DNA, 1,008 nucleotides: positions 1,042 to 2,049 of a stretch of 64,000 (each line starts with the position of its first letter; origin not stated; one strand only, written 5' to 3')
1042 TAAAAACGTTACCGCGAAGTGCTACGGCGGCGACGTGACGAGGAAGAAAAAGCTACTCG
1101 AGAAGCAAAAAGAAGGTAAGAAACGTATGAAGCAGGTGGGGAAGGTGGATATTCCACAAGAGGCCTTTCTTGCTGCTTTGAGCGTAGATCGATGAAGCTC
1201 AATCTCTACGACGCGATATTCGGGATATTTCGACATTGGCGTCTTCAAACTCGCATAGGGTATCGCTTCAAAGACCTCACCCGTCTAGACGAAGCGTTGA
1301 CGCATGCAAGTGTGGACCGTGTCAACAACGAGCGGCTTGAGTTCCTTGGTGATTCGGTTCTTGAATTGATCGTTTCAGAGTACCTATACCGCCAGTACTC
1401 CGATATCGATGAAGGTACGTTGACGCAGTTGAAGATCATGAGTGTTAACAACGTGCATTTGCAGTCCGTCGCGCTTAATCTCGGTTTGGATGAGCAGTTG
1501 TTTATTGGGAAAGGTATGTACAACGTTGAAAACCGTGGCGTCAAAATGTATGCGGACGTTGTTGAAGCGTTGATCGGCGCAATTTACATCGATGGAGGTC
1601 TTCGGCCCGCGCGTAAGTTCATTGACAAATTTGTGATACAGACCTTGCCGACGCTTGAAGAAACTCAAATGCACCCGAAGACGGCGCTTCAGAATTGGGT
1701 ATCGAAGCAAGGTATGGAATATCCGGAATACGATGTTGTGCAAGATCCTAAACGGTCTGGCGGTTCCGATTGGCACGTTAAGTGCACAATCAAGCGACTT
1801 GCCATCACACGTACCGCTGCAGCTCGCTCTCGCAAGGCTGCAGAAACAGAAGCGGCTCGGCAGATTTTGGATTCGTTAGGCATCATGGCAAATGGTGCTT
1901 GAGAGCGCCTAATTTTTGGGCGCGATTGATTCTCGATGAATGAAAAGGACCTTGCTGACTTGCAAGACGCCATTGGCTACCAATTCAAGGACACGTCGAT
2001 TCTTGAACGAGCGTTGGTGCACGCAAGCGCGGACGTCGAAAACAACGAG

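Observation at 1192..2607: Two divergent full-length RNase III genes in tandem, occupying the slot where lepB normally sits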

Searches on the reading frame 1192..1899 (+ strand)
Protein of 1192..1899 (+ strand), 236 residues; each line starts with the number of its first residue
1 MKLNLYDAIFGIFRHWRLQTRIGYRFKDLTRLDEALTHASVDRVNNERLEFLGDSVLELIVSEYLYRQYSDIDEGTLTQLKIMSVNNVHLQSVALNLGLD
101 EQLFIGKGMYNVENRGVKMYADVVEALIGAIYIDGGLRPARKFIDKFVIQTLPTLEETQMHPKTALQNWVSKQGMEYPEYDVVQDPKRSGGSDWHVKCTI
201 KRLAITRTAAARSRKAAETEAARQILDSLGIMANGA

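Call 4: search_protein_families(library=pfam, proteins=[window:1192-1899:+], max_evalue=0.01)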
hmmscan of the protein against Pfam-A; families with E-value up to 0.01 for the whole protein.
window:1192-1899:+ (236 aa): 4 families
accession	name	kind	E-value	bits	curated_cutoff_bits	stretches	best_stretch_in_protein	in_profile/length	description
PF14622.11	Ribonucleas_3_3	-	1.1e-28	100.4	35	1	32-151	5-127/128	Ribonuclease-III-like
PF00636.31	Ribonuclease_3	-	2.1e-24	86.7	27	1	47-136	1-102/102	Ribonuclease III domain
PF00035.32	dsrm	-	5.4e-07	30.5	23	1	162-229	1-66/66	Double-stranded RNA binding motif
PF22935.1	RM44_endonuclase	-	0.0008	19.9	27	1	39-131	52-139/139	Large ribosomal subunit protein mL44, endonuclease domain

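Call 5: search_protein_families(library=ncbifam, proteins=[window:1192-1899:+], max_evalue=0.01)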
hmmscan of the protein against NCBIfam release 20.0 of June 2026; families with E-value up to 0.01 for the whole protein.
window:1192-1899:+ (236 aa): 2 families
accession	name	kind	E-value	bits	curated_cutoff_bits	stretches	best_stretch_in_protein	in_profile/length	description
TIGR02191.1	RNaseIII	equivalog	1.1e-55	188.5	166.25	1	18-228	1-218/219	ribonuclease III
TIGR04238.1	seadorna_dsRNA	equivalog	0.0081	15.9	125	0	162-229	2-67/201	seadornavirus double-stranded RNA-binding protein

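Call 9: find_related_loci(query=window:1192-1899:+, collection=genome_contigs, flank=4000)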
Query window:1192-1899:+ (236 aa) in genome_contigs; peptide patterns used: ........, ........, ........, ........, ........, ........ (x = any residue, [..] = any of these).
56 stretches matched a pattern; 7 encode a relative of the query (tblastn E <= 1e-3); 6 distinct loci.
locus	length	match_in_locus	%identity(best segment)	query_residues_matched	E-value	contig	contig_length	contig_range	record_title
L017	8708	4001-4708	96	1-236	2e-156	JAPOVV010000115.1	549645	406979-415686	MAG: Gammaproteobacteria bacterium isolate COS1_bin_8 NODE_3_length_549645_cov_16.9198, whole genome shotgun sequence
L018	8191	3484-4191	96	1-236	7e-156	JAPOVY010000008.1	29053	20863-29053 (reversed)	MAG: Gammaproteobacteria bacterium isolate COS2_bin_11 NODE_602_length_29053_cov_7.34095, whole genome shotgun sequence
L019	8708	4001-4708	95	1-236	6e-156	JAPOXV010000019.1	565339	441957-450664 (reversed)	MAG: Gammaproteobacteria bacterium isolate COS4_bin_15 NODE_11_length_565339_cov_42.3192, whole genome shotgun sequence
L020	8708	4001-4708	92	1-236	2e-152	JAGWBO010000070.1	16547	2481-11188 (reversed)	MAG: Pseudomonadales bacterium isolate 277c_35 scaffold_10771, whole genome shotgun sequence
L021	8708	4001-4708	92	1-236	6e-152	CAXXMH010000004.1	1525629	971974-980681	MAG: Pseudomonadales bacterium isolate 82f3ac27-4bc5-4c66-a35b-9464a7289bd9 genome assembly, contig: contig_4, whole gen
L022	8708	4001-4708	98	1-236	2e-160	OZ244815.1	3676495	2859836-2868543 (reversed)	MAG: Candidatus Azotimanducaceae bacterium isolate 0937b914-cd5b-423c-bd4b-687d2cd29063 genome assembly, chromosome: 1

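Call 19: search_solved_structures(query=window:1192-1899:+, show_alignments=3, max_evalue=1e-10)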
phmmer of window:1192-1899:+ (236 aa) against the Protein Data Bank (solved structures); distinct sequences matched with E-value up to 1e-10: 40.
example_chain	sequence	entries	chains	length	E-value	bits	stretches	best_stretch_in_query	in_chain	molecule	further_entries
6v5b_A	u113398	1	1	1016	5.5e-31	111.3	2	42-159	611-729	Ribonuclease 3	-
9asm_A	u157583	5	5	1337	1.5e-30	109.9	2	42-159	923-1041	Isoform 4 of Drosha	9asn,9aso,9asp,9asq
6lxd_A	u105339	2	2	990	3.4e-30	108.7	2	42-159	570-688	Ribonuclease 3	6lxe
5b16_A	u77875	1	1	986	3.6e-30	108.6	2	42-159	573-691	Ribonuclease 3,DROSHA,Ribonuclease 3,DROSHA,Ribonuclease 3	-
6v5c_A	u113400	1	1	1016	3.8e-30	108.5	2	42-159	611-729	Ribonuclease 3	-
7r97_A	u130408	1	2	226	9.8e-28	100.6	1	17-229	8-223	Ribonuclease 3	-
7eld_A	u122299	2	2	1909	5.6e-25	91.6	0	16-100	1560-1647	Endoribonuclease Dicer homolog 1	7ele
3n3w_A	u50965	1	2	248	1.2e-23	87.2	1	15-231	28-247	Ribonuclease III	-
1o0w_A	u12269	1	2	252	1.6e-23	86.9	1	41-226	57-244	Ribonuclease III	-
7w0f_A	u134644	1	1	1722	2.3e-22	83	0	12-95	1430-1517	Dicer-2, isoform A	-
7v6b_A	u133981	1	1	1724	2.4e-22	83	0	12-95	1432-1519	Dicer-2, isoform A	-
7v6c_A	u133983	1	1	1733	2.5e-22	83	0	12-95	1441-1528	Dicer-2, isoform A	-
8hf1_A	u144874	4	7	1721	5.9e-21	78.5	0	12-95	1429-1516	Dicer-2, isoform A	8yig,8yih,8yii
7w0a_A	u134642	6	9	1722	5.9e-21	78.5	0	12-95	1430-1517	Dicer-2, isoform A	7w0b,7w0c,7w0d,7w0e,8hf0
8dfv_A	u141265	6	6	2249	9e-21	77.9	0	19-119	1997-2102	Endoribonuclease Dcr-1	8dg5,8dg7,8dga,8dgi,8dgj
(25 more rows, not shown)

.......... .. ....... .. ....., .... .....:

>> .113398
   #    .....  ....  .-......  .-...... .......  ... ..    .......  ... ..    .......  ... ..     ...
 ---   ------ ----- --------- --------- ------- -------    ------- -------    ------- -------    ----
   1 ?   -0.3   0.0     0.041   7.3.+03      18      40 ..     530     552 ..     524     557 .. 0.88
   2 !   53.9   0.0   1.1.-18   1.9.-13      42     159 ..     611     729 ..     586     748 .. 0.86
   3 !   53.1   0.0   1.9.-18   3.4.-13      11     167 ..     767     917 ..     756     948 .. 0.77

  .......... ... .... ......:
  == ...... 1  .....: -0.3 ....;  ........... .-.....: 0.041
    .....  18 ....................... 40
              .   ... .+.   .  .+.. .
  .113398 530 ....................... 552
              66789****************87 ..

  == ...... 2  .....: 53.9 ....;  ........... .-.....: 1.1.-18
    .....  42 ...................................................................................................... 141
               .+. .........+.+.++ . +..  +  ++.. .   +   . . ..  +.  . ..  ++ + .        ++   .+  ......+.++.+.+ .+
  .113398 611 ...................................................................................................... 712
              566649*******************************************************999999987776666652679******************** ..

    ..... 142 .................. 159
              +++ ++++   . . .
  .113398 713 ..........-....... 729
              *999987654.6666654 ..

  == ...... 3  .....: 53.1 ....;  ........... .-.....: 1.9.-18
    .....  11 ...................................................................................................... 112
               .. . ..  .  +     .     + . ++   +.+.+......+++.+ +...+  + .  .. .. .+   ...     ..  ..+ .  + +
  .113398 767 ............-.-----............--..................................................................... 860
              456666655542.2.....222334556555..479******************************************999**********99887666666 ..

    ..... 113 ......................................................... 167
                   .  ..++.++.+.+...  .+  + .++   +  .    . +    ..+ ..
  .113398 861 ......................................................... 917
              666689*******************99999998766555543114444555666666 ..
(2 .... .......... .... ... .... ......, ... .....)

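Call 40: find_homologous_proteins(query=window:1192-1899:+, max_evalue=1e-20)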
Query window:1192-1899:+ (236 aa): 4268 proteins with E <= 1e-20 among 8000 candidates; the best 120 are listed.
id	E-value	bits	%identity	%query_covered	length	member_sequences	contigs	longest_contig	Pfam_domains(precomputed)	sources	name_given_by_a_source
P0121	6.1e-147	505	97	100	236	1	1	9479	PF00636.32,PF14622.12,PF00035.33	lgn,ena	-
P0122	3.0e-146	503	96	100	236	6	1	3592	PF00636.32,PF14622.12,PF00035.33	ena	-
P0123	5.7e-146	502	96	100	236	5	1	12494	PF00636.32,PF14622.12,PF00035.33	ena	-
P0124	7.5e-146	502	95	100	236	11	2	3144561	PF00636.32,PF14622.12,PF00035.33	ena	-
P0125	1.1e-145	501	95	100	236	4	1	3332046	PF00636.32,PF14622.12,PF00035.33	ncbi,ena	-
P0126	8.0e-145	498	94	100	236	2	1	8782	PF00636.32,PF14622.12,PF00035.33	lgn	-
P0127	2.6e-141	487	92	100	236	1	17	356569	PF00636.32,PF14622.12,PF00035.33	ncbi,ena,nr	ncbi:MAG: ribonuclease III [Pseudomonadales bacterium]|nr:ribonuclease III [Pseudomonadales bacteriu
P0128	9.4e-141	485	92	100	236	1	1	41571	PF00636.32,PF14622.12,PF00035.33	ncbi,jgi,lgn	-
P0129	1.7e-140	484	92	100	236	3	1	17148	PF00636.32,PF14622.12,PF00035.33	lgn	-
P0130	3.5e-123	428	81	100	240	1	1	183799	PF00636.32,PF14622.12,PF00035.33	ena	-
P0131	1.7e-117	409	76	100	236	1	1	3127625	PF00636.32,PF22935.2,PF14622.12,PF00035.33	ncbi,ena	-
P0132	1.8e-117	409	76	100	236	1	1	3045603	PF00636.32,PF14622.12,PF00035.33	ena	-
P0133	1.5e-115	403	75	100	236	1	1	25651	PF00636.32,PF14622.12,PF00035.33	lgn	-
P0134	1.6e-113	396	75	100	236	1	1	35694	PF00636.32,PF14622.12,PF00035.33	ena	-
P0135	2.2e-104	366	69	100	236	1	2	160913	PF00636.32,PF14622.12,PF00035.33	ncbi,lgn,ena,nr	ncbi:MAG: ribonuclease III [Gammaproteobacteria bacterium]|nr:ribonuclease III [Gammaproteobacteria 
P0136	8.0e-95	335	65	99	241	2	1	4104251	PF00636.32,PF14622.12,PF00035.33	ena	-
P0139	5.2e-83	296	58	100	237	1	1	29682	PF00636.32,PF14622.12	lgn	-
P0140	2.7e-80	287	57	97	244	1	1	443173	PF00636.32,PF14622.12,PF00035.33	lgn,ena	-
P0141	1.8e-73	265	57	93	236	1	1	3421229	PF00636.32,PF14622.12,PF00035.33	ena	-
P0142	1.8e-73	265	56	94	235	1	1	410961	PF00636.32,PF14622.12,PF00035.33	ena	-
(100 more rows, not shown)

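Call 41: find_encoding_contigs(protein=P0136, flank=3500, max_places=2)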
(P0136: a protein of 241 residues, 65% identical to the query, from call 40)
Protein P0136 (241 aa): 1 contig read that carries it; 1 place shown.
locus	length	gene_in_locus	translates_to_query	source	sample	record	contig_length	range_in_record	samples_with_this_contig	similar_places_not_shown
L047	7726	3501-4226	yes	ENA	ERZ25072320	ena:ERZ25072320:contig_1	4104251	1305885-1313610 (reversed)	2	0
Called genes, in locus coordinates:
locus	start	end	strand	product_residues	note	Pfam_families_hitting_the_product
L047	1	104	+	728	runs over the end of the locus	PF00916:Sulfate_transp, PF01740:STAS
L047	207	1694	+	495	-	PF02074:Peptidase_M32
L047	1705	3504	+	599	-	PF00009:GTP_EFTU, PF03144:GTP_EFTU_D2, PF00679:EFG_C, PF06421:LepA_C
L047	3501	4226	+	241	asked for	PF14622:Ribonucleas_3_3, PF00636:Ribonuclease_3, PF00035:dsrm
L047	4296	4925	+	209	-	PF14622:Ribonucleas_3_3, PF00636:Ribonuclease_3, PF00035:dsrm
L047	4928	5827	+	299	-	PF00350:Dynamin_N (faint), PF01926:MMR_HSR1, PF02421:FeoB_N, PF03193:RsgA_GTPase (faint), PF00009:GTP_EFTU (weak), PF07650:KH_2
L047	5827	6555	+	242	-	PF11967:RecO_N, PF02565:RecO_C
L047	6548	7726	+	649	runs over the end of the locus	PF13328:HD_4, PF04607:RelA_SpoT, PF02824:TGS, PF13291:ACT_4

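Call 42: find_encoding_contigs(protein=P0140, flank=3500, max_places=2)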
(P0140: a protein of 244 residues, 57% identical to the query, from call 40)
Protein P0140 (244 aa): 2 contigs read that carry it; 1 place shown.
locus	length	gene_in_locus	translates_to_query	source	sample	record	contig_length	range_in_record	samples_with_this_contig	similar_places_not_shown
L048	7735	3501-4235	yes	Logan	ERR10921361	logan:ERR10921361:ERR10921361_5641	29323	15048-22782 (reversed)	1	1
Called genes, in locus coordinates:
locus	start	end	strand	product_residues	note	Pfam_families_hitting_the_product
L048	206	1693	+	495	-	PF02074:Peptidase_M32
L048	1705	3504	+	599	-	PF00009:GTP_EFTU, PF03144:GTP_EFTU_D2, PF00679:EFG_C, PF06421:LepA_C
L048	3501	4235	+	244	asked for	PF14622:Ribonucleas_3_3, PF00636:Ribonuclease_3, PF00035:dsrm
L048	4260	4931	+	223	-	PF14622:Ribonucleas_3_3, PF00636:Ribonuclease_3, PF00035:dsrm (weak)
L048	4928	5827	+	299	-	PF00350:Dynamin_N (faint), PF01926:MMR_HSR1, PF02421:FeoB_N, PF03193:RsgA_GTPase (faint), PF04548:AIG1 (weak), PF00009:GTP_EFTU (weak), PF07650:KH_2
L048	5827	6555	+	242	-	PF11967:RecO_N, PF02565:RecO_C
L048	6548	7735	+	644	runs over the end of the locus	PF13328:HD_4, PF04607:RelA_SpoT, PF02824:TGS, PF13291:ACT_4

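Call 43: find_encoding_contigs(protein=P0142, flank=3500, max_places=2)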
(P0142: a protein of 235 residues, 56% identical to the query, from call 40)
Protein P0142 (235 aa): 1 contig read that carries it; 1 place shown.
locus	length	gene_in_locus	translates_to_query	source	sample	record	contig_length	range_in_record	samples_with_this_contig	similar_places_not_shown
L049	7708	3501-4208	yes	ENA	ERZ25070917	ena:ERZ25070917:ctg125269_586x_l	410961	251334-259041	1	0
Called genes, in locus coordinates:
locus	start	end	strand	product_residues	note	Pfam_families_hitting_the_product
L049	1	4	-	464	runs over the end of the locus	PF07690:MFS_1, PF13000:Acatn, PF03092:BT1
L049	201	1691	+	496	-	PF02074:Peptidase_M32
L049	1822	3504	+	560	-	PF00009:GTP_EFTU, PF22042:EF-G_D2 (faint), PF03144:GTP_EFTU_D2, PF14492:EFG_III (faint), PF00679:EFG_C, PF06421:LepA_C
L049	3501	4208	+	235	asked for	PF14622:Ribonucleas_3_3, PF00636:Ribonuclease_3, PF00035:dsrm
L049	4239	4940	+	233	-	PF14622:Ribonucleas_3_3, PF00636:Ribonuclease_3, PF00035:dsrm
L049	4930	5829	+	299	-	PF00009:GTP_EFTU, PF02421:FeoB_N, PF03193:RsgA_GTPase (faint), PF10662:PduV-EutP, PF00350:Dynamin_N (faint), PF01926:MMR_HSR1, PF04548:AIG1 (weak), PF07650:KH_2, +1 more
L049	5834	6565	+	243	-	PF11967:RecO_N, PF02565:RecO_C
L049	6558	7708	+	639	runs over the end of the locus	PF13328:HD_4, PF04607:RelA_SpoT, PF02824:TGS, PF13291:ACT_4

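Call 44: find_encoding_contigs(protein=P0141, flank=3500, max_places=2)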
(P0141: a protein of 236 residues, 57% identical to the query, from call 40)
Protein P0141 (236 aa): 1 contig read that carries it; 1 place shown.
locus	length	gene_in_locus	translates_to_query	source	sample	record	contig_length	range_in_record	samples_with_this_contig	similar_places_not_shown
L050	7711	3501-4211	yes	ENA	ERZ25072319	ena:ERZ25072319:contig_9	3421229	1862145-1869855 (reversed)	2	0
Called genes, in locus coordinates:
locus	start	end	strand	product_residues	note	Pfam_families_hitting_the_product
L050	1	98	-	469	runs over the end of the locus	PF03092:BT1, PF07690:MFS_1, PF13000:Acatn, PF07690:MFS_1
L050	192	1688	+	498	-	PF02074:Peptidase_M32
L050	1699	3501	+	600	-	PF00009:GTP_EFTU, PF00071:Ras (faint), PF03144:GTP_EFTU_D2, PF14492:EFG_III (faint), PF00679:EFG_C, PF06421:LepA_C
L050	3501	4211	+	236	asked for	PF14622:Ribonucleas_3_3, PF00636:Ribonuclease_3, PF00035:dsrm (weak)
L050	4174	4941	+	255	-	PF14622:Ribonucleas_3_3, PF00636:Ribonuclease_3, PF00035:dsrm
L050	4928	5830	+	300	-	PF03193:RsgA_GTPase (faint), PF10662:PduV-EutP (faint), PF00350:Dynamin_N (faint), PF01926:MMR_HSR1, PF02421:FeoB_N, PF00009:GTP_EFTU (weak), PF07650:KH_2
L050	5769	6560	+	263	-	PF11967:RecO_N, PF02565:RecO_C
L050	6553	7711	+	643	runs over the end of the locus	PF13328:HD_4, PF04607:RelA_SpoT, PF02824:TGS, PF13291:ACT_4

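Call 54: predict_structure(alignment_id=A1)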
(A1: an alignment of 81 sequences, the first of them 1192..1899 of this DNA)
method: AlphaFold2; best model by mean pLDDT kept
length: 236 residues; sequences in the alignment: 81
mean_pLDDT: 85.3   pTM: 0.77
mean pLDDT of the five models: 85.3, 84.6, 84.2, 83.8, 83.8
residues with pLDDT >= 90: 111; 70-90: 92; 50-70: 28; < 50: 5
segments of 3 or more residues with pLDDT < 50: 234-236
pLDDT, mean of each block of 10 residues (from residue 1): 56 79 92 92 91 97 91 86 84 89 75 69 96 97 92 71 88 88 89 92 90 94 88 51
secondary structure, 60 per line:
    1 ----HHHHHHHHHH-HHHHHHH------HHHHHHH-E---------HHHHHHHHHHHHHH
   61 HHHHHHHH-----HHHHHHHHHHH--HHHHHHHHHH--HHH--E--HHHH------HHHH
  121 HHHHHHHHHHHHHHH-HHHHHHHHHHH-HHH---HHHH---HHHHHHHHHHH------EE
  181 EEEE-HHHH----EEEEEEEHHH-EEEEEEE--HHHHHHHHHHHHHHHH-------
elements in order: H5-14 H16-22 H29-35 H47-68 H74-84 H87-96 H107-110 H117-135 H137-147 H155-158 H162-172 E179-184 H186-189 E194-200 E205-211 H214-229

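Call 57: fold_search(model_id=the predicted structure, library=pdb)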
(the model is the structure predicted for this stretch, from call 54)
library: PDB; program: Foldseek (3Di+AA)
matches with E <= 10: 301; with E <= 0.001: 97
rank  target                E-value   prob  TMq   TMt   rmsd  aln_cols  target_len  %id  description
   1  7r97_A                2.3e-14  1.00  0.60  0.62  11.2       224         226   31  Crystal structure of postcleavge complex of Escherichia coli RNase III (released 2022-07-20)
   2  1o0w_A                2.0e-11  1.00  0.58  0.57  12.9       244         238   31  Crystal structure of Ribonuclease III (TM1102) from Thermotoga maritima at 2.0 A resolution (released 2002-11-13)
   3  2ez6_A                2.1e-11  1.00  0.53  0.57  12.2       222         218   30  Crystal structure of Aquifex aeolicus RNase III (D44N) complexed with product of double-stranded RNA processing (released 2006-02-07)
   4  2nue_A                2.8e-11  1.00  0.53  0.56   9.9       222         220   30  Crystal structure of RNase III from Aquifex aeolicus complexed with ds-RNA at 2.9-Angstrom Resolution (released 2007-11-20)
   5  2nug_B                3.0e-11  1.00  0.54  0.58  11.5       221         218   28  Crystal structure of RNase III from Aquifex aeolicus complexed with ds-RNA at 1.7-Angstrom Resolution (released 2007-11-20)
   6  2nug_A                3.3e-11  1.00  0.54  0.59  11.5       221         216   28  Crystal structure of RNase III from Aquifex aeolicus complexed with ds-RNA at 1.7-Angstrom Resolution (released 2007-11-20)
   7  1rc7_A                3.4e-11  1.00  0.53  0.56  10.5       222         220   29  Crystal structure of RNase III Mutant E110K from Aquifex Aeolicus complexed with ds-RNA at 2.15 Angstrom Resolution (released 2004-03-30)
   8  1yz9_A                5.6e-11  1.00  0.53  0.57  10.7       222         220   30  Crystal structure of RNase III mutant E110Q from Aquifex aeolicus complexed with double stranded RNA at 2.1-Angstrom R (released 2005-11-22)
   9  1o0w_B                7.1e-11  1.00  0.58  0.58  12.8       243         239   31  Crystal structure of Ribonuclease III (TM1102) from Thermotoga maritima at 2.0 A resolution (released 2002-11-13)
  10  1yz9_B                1.1e-10  1.00  0.53  0.57  10.4       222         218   28  Crystal structure of RNase III mutant E110Q from Aquifex aeolicus complexed with double stranded RNA at 2.1-Angstrom R (released 2005-11-22)
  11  2nue_B                1.6e-10  1.00  0.55  0.58  11.3       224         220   29  Crystal structure of RNase III from Aquifex aeolicus complexed with ds-RNA at 2.9-Angstrom Resolution (released 2007-11-20)
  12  1yyw_A                1.9e-10  1.00  0.54  0.58  11.9       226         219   30  Crystal structure of RNase III from Aquifex aeolicus complexed with double stranded RNA at 2.8-Angstrom Resolution (released 2005-11-22)
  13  9asm_A                2.1e-10  1.00  0.61  0.18  11.0       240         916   27  Human Drosha and DGCR8 in complex with Pri-let-7f1 (released 2024-09-04)
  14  1yyk_A                2.4e-10  1.00  0.53  0.56  10.7       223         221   30  Crystal structure of RNase III from Aquifex Aeolicus complexed with double-stranded RNA at 2.5-angstrom resolution (released 2005-11-22)
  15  1yyw_C                3.3e-10  1.00  0.54  0.58  12.1       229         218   28  Crystal structure of RNase III from Aquifex aeolicus complexed with double stranded RNA at 2.8-Angstrom Resolution (released 2005-11-22)
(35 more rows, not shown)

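Call 65: find_encoding_contigs(protein=P0139, flank=3000, max_places=2)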
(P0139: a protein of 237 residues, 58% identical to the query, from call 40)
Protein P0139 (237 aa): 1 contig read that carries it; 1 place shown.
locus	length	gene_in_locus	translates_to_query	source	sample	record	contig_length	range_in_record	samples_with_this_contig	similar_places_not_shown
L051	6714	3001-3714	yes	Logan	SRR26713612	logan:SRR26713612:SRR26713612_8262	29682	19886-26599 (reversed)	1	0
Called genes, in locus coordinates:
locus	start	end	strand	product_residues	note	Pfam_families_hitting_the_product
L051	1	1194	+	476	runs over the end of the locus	PF02074:Peptidase_M32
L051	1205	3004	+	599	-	PF00009:GTP_EFTU, PF03144:GTP_EFTU_D2, PF14492:EFG_III (weak), PF00679:EFG_C, PF06421:LepA_C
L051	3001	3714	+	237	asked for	PF14622:Ribonucleas_3_3, PF00636:Ribonuclease_3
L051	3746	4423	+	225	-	PF22935:RM44_endonuclase (faint), PF14622:Ribonucleas_3_3, PF00636:Ribonuclease_3, PF00035:dsrm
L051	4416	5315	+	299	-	PF00009:GTP_EFTU (faint), PF00350:Dynamin_N (faint), PF01926:MMR_HSR1, PF02421:FeoB_N, PF07650:KH_2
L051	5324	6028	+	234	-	PF11967:RecO_N, PF02565:RecO_C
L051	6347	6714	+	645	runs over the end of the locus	PF13328:HD_4, PF04607:RelA_SpoT, PF02824:TGS, PF13291:ACT_4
